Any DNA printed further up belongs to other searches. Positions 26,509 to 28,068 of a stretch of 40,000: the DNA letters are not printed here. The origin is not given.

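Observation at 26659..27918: Second, shorter TGT paralogue in the same operon: two catalytically intact transglycosylases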

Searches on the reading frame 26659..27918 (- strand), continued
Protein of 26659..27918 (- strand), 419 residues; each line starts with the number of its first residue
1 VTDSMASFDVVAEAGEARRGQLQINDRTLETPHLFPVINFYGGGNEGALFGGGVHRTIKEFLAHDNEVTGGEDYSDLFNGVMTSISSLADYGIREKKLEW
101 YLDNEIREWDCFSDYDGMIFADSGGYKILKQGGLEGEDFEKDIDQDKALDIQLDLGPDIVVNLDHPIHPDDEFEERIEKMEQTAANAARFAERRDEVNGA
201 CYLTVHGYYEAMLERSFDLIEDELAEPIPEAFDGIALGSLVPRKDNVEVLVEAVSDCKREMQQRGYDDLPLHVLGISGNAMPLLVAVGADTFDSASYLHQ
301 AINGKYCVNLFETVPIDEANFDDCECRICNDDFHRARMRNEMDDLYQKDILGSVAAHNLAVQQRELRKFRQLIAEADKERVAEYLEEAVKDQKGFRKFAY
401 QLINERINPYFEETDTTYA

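Call 50: search_protein_families(library=ncbifam, proteins=[P0237, P0246, P0251, P0269, P0201, P0185, P0180, P0131, P0142, P0127], max_evalue=1e-8)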
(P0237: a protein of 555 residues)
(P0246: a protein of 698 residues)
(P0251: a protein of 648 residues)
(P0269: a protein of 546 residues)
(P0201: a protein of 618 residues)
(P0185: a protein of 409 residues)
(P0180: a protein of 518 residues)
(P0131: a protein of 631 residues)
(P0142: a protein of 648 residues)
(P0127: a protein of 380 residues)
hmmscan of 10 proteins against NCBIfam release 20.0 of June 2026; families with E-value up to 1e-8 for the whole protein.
P0237 (555 aa): 5 families
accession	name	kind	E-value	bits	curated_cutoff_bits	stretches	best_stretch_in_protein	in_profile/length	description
TIGR00432.2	arcsn_tRNA_tgt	equivalog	1.4e-156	521.3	350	1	7-464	1-439/441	tRNA guanosine(15) transglycosylase TgtA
TIGR00449.1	tgt_general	superfamily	1.4e-72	244.6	47.6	1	7-342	1-364/367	tRNA-guanine transglycosylase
NF040592.1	tRNA_mod_ArcS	equivalog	2.9e-39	135.1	440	1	180-465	86-356/575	archaeosine synthase subunit alpha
TIGR00430.1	Q_tRNA_tgt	equivalog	1e-35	123.4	306.75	2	105-335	118-358/368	tRNA guanosine(34) transglycosylase Tgt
NF053620.1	ArchsnAlpArcSThp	equivalog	3.5e-12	45.5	600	1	308-464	151-302/515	archaeosine synthase subunit alpha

P0246 (698 aa): 6 families
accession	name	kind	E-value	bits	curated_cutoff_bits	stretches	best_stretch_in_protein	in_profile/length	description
TIGR00432.2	arcsn_tRNA_tgt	equivalog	5.7e-175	582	350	1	2-460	1-440/441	tRNA guanosine(15) transglycosylase TgtA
TIGR00449.1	tgt_general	superfamily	4.5e-83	279.1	47.6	1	2-337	1-364/367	tRNA-guanine transglycosylase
NF040592.1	tRNA_mod_ArcS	equivalog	2.8e-63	214.4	440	1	195-698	106-573/575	archaeosine synthase subunit alpha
TIGR00430.1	Q_tRNA_tgt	equivalog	7.9e-37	127.1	306.75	2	100-329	118-357/368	tRNA guanosine(34) transglycosylase Tgt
NF053620.1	ArchsnAlpArcSThp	equivalog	6e-25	87.6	600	1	302-698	150-515/515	archaeosine synthase subunit alpha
NF041059.1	DpdA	equivalog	1.2e-09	37.5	200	1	50-249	55-259/406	tRNA-guanine transglycosylase DpdA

P0251 (648 aa): 9 families
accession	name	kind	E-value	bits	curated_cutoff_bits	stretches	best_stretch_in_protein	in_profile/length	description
TIGR00432.2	arcsn_tRNA_tgt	equivalog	5.9e-146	486.4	350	1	3-456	1-439/441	tRNA guanosine(15) transglycosylase TgtA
TIGR00449.1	tgt_general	superfamily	5.5e-78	262.4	47.6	1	3-338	1-365/367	tRNA-guanine transglycosylase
NF040592.1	tRNA_mod_ArcS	equivalog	2.1e-51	175.2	440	2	180-452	91-351/575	archaeosine synthase subunit alpha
TIGR00430.1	Q_tRNA_tgt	equivalog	5.4e-37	127.6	306.75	2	100-327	118-355/368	tRNA guanosine(34) transglycosylase Tgt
NF053620.1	ArchsnAlpArcSThp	equivalog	2.3e-18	65.9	600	0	303-488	151-339/515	archaeosine synthase subunit alpha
TIGR00451.1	unchar_dom_2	domain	5.1e-10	39.5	27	1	551-644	9-102/107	uncharacterized domain 2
NF010368.0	PRK13795.1-3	equivalog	1.3e-09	36.9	588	1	559-644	109-200/635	hypothetical protein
TIGR03684.1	arCOG00985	hypoth_equivalog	1.6e-09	37.8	120.6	1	528-642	30-142/154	arCOG04150 universal archaeal PUA-domain protein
NF011153.0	PRK14560.1-4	equivalog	9.5e-09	35.4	169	0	523-642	31-148/162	putative RNA-binding protein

P0269 (546 aa): 5 families
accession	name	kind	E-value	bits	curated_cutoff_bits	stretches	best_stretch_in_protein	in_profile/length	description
TIGR00432.2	arcsn_tRNA_tgt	equivalog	4.7e-154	513.1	350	1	9-458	1-440/441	tRNA guanosine(15) transglycosylase TgtA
TIGR00449.1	tgt_general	superfamily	1.4e-62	211.7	47.6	1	9-340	1-364/367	tRNA-guanine transglycosylase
NF040592.1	tRNA_mod_ArcS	equivalog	8.8e-47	160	440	1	176-543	84-438/575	archaeosine synthase subunit alpha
TIGR00430.1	Q_tRNA_tgt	equivalog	1e-26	93.8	306.75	1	104-332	119-357/368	tRNA guanosine(34) transglycosylase Tgt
NF053620.1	ArchsnAlpArcSThp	equivalog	2.9e-13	49.1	600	1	306-493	151-340/515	archaeosine synthase subunit alpha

P0201 (618 aa): 3 families
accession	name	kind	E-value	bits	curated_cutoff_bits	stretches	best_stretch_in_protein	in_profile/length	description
TIGR00432.2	arcsn_tRNA_tgt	equivalog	7.6e-24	83.9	350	1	12-376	8-328/441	tRNA guanosine(15) transglycosylase TgtA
TIGR00449.1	tgt_general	superfamily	3e-16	59.3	47.6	1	10-381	6-361/367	tRNA-guanine transglycosylase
NF040592.1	tRNA_mod_ArcS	equivalog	2.1e-14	53.1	440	0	443-602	287-440/575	archaeosine synthase subunit alpha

P0185 (409 aa): 3 families
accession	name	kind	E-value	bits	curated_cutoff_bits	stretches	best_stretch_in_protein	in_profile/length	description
TIGR00432.2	arcsn_tRNA_tgt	equivalog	4.9e-18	64.8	350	1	8-378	4-331/441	tRNA guanosine(15) transglycosylase TgtA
TIGR00449.1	tgt_general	superfamily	1.7e-17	63.4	47.6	1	6-381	2-362/367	tRNA-guanine transglycosylase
TIGR00430.1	Q_tRNA_tgt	equivalog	7.2e-09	35.1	306.75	0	8-381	4-363/368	tRNA guanosine(34) transglycosylase Tgt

P0180 (518 aa): 2 families
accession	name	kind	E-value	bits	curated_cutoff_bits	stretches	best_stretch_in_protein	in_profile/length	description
TIGR00432.2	arcsn_tRNA_tgt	equivalog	1.1e-17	63.6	350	1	12-287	8-261/441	tRNA guanosine(15) transglycosylase TgtA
TIGR00449.1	tgt_general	superfamily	3.1e-11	42.8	47.6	0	6-300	3-280/367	tRNA-guanine transglycosylase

P0131 (631 aa): 4 families
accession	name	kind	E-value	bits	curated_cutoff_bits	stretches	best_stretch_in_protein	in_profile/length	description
TIGR00432.2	arcsn_tRNA_tgt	equivalog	4.7e-29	101.1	350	1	113-441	79-362/441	tRNA guanosine(15) transglycosylase TgtA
NF040592.1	tRNA_mod_ArcS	equivalog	1.7e-27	96.3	440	1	286-593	140-406/575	archaeosine synthase subunit alpha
TIGR00449.1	tgt_general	superfamily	8.1e-15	54.6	47.6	1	116-411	82-360/367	tRNA-guanine transglycosylase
NF053620.1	ArchsnAlpArcSThp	equivalog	1e-12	47.2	600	1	468-540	230-301/515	archaeosine synthase subunit alpha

P0142 (648 aa): 4 families
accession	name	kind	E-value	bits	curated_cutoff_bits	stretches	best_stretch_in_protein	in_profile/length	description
NF040592.1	tRNA_mod_ArcS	equivalog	4.7e-24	84.9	440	2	480-604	288-406/575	archaeosine synthase subunit alpha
TIGR00432.2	arcsn_tRNA_tgt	equivalog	1.8e-23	82.7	350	1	104-387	76-325/441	tRNA guanosine(15) transglycosylase TgtA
TIGR00449.1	tgt_general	superfamily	2.5e-18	66.1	47.6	1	107-395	79-361/367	tRNA-guanine transglycosylase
NF053620.1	ArchsnAlpArcSThp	equivalog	2e-11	43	600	1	477-552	231-302/515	archaeosine synthase subunit alpha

P0127 (380 aa): 5 families
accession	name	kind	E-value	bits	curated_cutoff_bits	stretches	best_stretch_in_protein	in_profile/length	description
TIGR00432.2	arcsn_tRNA_tgt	equivalog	5.1e-48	163.6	350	1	5-378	1-352/441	tRNA guanosine(15) transglycosylase TgtA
TIGR00449.1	tgt_general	superfamily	6.4e-36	124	47.6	1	88-356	72-358/367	tRNA-guanine transglycosylase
TIGR00430.1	Q_tRNA_tgt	equivalog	8.6e-23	80.9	306.75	1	5-356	1-359/368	tRNA guanosine(34) transglycosylase Tgt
NF040592.1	tRNA_mod_ArcS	equivalog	7.8e-19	67.7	440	1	188-378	72-254/575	archaeosine synthase subunit alpha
NF041059.1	DpdA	equivalog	2.1e-11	43.3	200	0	132-275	109-260/406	tRNA-guanine transglycosylase DpdA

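Call 52: search_protein_families(library=padloc, proteins=[window:26659-27918:-], max_evalue=0.001)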
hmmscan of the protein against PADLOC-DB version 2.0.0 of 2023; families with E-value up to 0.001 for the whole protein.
window:26659-27918:- (419 aa): 3 families
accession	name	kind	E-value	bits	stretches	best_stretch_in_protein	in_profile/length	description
PDLC02807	DpdA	-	2.7e-06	24.5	1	169-304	142-267/417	DpdA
PDLC04262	PDC-M01B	-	0.00051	17.9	1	331-392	171-229/259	-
PDLC00913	TGT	-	0.00054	17.3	0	254-307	200-253/326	TGT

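Call 53: search_protein_families(library=phrogs, proteins=[window:26659-27918:-], max_evalue=0.001)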
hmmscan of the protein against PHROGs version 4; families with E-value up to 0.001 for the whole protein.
window:26659-27918:- (419 aa): 0 families

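Call 62: search_dna_similar(query=window:26659-27918:-, collection=phages, mode=protein, max_evalue=0.001, max_rows=25)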
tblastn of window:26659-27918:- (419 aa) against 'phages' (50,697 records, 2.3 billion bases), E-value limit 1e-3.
Records with a match: 2; places in all: 2; records where one place covers at least 80% of the query: 1.
Best place of each record, by identity: <60% 2.
By first word of the organism name: Escherichia 1; Staphylococcus 1.
By host as written in the record: Escherichia coli O157:H7 ATCC 43895 1; Staphylococcus aureus 1.
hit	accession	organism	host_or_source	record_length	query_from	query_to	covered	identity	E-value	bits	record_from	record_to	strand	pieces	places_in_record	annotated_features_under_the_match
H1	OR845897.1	Escherichia phage ECO95 1-6-1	Escherichia coli O157:H7 ATCC 43895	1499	5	379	89%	24.6%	9e-9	63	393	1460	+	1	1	record has no annotation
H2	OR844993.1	Staphylococcus phage SA 1306 Kay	Staphylococcus aureus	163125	112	387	66%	26.2%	8e-7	57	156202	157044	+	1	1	record has no annotation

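Call 63: search_dna_similar(query=window:26659-27918:-, collection=plasmids, mode=protein, max_evalue=1e-10, max_rows=25)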
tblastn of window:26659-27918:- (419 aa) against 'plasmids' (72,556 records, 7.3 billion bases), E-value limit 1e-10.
Records with a match: 14; places in all: 18; records where one place covers at least 80% of the query: 8.
Best place of each record, by identity: <60% 14.
By first word of the organism name: Natrinema 3; Haladaptatus 1; Haloferax 1; Halobaculum 1; Halomicrobium 1; Salinigranum 1; Haloarcula 1; Halorientalis 1; Natronorubrum 1; Natronosalvus 1; and 2 more.
By predicted mobility (MOB-suite, as given by PLSDB): non-mobilizable 14.
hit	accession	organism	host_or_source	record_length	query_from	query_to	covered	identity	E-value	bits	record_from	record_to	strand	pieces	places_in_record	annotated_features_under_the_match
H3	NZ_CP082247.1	Natrinema sp. SYSU A 869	cell culture,salt lake sediment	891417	8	411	96%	47.4%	5e-117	382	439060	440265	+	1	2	tRNA-guanine transglycosylase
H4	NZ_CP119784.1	Haladaptatus sp. YSMS36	cell culture,sediment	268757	5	411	97%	45.6%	9e-110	362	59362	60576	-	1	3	tRNA-guanine transglycosylase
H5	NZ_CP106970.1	Haloferax alexandrinus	-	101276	18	386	88%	27.3%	1e-16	90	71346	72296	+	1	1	tRNA-guanine transglycosylase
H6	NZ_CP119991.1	Halobaculum marinum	cell culture,sediment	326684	18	386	88%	26.8%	3e-16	89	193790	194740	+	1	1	tRNA-guanine transglycosylase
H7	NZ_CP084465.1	Halomicrobium salinisoli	cell culture,gobi saline soil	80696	18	374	85%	26.9%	8e-19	97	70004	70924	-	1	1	tRNA-guanine transglycosylase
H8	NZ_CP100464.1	Salinigranum marinum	cell culture,Saline soil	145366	29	386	85%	26.8%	6e-14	82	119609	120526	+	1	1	tRNA-guanine transglycosylase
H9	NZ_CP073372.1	Haloarcula sinaiiensis ATCC 33800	cell culture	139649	29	407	90%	25.1%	9e-18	93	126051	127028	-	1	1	tRNA-guanine transglycosylase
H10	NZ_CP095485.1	Halorientalis litorea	cell culture,salt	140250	18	386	88%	25.2%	3e-18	95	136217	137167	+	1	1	tRNA-guanine transglycosylase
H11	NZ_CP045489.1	Natronorubrum aibiense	single cell,Xinjiang Aibi Salt Lake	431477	118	407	69%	28.1%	3e-16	89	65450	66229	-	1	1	tRNA-guanine transglycosylase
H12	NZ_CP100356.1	Natronosalvus rutilus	cell culture,sediment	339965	118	370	60%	29.8%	9e-16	87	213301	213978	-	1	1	tRNA-guanine transglycosylase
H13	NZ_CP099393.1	Natronococcus sp. CG52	cell culture,salt lake sediment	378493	118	374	61%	27.8%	2e-13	80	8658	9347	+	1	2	tRNA-guanine transglycosylase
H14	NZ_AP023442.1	Nostoc sp. MS1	-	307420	119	309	46%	31.9%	3e-11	73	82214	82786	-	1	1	tRNA-guanine transglycosylase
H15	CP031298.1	Natrinema thermotolerans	Cell culture,Korean salt-fermented food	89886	1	91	22%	56.4%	3e-17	92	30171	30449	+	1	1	peroxide stress protein YaaA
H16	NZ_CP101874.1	Natrinema thermotolerans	cell culture,salt-fermented food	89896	1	91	22%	56.4%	3e-17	92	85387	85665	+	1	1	hypothetical protein | yaaA: peroxide stress protein YaaA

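Call 64: get_annotated_region(hit=H4, flank=14000)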
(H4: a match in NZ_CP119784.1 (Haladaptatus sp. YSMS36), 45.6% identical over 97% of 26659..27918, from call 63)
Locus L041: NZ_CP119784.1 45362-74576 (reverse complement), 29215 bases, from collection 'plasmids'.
description: Haladaptatus sp. YSMS36 plasmid unnamed2, complete sequence
organism: Haladaptatus sp. YSMS36 (NCBI taxid 3033384)
taxonomy: Archaea; Euryarchaeota; Halobacteria; Halobacteriales; Haladaptataceae; Haladaptatus; Haladaptatus sp. YSMS36
host: -; source: cell culture,sediment; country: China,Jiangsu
typing (MOB-suite, as given by PLSDB): non-mobilizable; mating-pair formation MPF_T
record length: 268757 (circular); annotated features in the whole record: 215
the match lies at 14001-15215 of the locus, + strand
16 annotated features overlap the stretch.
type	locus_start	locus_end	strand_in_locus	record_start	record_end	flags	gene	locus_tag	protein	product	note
CDS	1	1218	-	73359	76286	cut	-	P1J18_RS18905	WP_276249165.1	hypothetical protein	-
CDS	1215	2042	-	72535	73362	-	-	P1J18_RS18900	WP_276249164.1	hypothetical protein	-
CDS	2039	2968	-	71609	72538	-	-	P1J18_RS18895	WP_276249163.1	hypothetical protein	-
CDS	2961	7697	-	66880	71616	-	-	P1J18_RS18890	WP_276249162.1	DEAD/DEAH box helicase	-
CDS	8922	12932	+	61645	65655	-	-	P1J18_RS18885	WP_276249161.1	DEAD/DEAH box helicase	-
CDS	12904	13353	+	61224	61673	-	-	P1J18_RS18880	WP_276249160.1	phospholipase D-like domain-containing protein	-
CDS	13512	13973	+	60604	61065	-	-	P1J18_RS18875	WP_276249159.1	DUF6884 domain-containing protein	-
CDS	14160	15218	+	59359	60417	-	-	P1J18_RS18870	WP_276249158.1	tRNA-guanine transglycosylase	-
CDS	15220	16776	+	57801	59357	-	-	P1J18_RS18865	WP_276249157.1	ATP-binding protein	-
CDS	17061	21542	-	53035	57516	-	-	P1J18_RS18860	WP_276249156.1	AAA domain-containing protein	-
CDS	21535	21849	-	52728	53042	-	-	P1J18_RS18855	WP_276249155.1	hypothetical protein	-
CDS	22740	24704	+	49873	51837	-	-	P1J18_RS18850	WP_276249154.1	tRNA-guanine transglycosylase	-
CDS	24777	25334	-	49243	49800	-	-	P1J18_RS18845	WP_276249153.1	hypothetical protein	-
CDS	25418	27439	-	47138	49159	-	-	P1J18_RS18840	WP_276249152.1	tRNA-guanine transglycosylase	-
CDS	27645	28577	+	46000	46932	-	-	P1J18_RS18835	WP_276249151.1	transcription initiation factor IIB family protein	-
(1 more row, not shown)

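Call 67: predict_structure(alignment_id=A1)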
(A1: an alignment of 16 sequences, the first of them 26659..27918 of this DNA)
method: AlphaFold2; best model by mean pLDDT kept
length: 419 residues; sequences in the alignment: 16
mean_pLDDT: 81.9   pTM: 0.86
mean pLDDT of the five models: 81.9, 80.1, 73.1, 72.6, 69.2
residues with pLDDT >= 90: 183; 70-90: 153; 50-70: 46; < 50: 37
segments of 3 or more residues with pLDDT < 50: 1-3, 43-50, 90-92, 126-139, 411-419
pLDDT, mean of each block of 10 residues (from residue 1): 73 91 93 89 47 76 84 90 72 59 63 79 60 39 78 87 86 90 96 94 92 96 96 92 81 93 94 86 91 91 90 91 91 93 87 94 90 86 80 71 66 38
secondary structure, 60 per line:
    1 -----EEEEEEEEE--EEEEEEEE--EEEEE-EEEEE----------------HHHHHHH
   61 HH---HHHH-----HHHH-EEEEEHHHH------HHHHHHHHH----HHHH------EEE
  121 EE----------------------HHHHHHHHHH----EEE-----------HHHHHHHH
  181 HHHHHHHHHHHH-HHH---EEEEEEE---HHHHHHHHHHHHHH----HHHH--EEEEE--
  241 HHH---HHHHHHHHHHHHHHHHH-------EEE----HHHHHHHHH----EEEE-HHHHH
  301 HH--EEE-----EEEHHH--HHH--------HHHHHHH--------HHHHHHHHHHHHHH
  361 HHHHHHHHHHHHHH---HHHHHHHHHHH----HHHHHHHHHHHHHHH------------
elements in order: E6-14 E17-24 E27-31 E33-37 H54-62 H66-69 H75-78 E80-84 H85-88 H95-103 H108-111 E118-122 H145-154 E159-161 H173-192 E200-206 H210-223 H228-231 E234-238 H247-263 E271-273 H278-286 E291-294 H296-302 E305-307 E313-315 H332-338 H347-374 H378-388 H393-407
